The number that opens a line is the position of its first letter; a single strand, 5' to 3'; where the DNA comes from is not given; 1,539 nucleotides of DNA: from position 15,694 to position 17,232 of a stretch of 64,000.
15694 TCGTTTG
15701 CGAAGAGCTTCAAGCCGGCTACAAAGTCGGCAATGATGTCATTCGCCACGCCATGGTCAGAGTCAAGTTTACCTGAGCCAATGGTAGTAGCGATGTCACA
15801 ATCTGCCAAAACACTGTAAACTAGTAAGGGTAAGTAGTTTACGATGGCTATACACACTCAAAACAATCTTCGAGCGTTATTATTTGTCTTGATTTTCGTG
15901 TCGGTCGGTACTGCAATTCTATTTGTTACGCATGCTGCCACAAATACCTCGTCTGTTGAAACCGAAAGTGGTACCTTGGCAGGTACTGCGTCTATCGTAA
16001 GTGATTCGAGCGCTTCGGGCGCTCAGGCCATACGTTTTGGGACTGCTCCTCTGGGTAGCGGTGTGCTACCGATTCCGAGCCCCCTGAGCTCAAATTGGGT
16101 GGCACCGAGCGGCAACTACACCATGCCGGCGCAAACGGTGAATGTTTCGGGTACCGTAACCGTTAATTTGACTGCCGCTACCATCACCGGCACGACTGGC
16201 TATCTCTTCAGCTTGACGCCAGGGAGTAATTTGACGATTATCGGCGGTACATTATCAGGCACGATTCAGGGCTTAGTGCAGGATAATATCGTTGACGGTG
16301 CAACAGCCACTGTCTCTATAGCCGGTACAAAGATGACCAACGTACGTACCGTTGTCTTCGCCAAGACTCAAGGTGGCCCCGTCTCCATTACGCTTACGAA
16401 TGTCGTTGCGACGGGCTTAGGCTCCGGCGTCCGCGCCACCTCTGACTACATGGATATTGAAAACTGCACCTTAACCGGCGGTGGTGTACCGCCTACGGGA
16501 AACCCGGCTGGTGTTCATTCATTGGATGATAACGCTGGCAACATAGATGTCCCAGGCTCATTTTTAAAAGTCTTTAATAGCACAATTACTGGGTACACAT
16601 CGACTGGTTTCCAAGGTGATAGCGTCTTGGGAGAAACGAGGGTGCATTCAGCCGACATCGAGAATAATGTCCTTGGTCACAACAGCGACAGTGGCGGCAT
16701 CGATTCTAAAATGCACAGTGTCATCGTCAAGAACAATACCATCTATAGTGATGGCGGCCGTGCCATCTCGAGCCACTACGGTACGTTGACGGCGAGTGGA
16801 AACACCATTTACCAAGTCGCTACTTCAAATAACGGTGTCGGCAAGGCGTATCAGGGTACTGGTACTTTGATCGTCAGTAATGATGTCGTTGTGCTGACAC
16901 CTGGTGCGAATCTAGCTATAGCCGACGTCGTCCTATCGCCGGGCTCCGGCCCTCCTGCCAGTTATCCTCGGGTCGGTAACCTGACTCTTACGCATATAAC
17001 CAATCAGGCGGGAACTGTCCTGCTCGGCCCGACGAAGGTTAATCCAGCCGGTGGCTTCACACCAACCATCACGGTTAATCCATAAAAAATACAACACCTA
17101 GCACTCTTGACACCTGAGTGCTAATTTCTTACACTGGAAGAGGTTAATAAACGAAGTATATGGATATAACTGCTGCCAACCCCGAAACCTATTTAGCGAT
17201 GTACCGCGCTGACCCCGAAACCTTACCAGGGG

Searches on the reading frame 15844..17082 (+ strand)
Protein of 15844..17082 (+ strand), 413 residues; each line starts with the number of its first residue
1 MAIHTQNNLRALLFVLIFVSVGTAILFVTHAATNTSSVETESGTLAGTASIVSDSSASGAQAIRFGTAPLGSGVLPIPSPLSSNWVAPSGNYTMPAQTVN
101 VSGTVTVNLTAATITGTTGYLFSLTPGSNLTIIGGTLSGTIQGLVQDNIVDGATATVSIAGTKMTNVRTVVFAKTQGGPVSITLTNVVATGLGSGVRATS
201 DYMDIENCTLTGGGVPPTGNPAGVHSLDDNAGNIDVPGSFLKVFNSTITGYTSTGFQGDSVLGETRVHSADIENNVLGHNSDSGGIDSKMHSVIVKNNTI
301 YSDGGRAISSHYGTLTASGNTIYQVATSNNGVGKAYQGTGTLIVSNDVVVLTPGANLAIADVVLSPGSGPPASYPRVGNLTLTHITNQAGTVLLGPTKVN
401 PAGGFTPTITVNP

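Call 3: search_protein_families(library=pfam, proteins=[window:15844-17082:+], max_evalue=1)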
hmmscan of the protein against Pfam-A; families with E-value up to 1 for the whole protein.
window:15844-17082:+ (413 aa): 1 family
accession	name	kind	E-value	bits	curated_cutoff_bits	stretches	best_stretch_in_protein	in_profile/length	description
PF13229.12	Beta_helix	-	0.0001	22.4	25.9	1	157-322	11-158/158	Right handed beta helix region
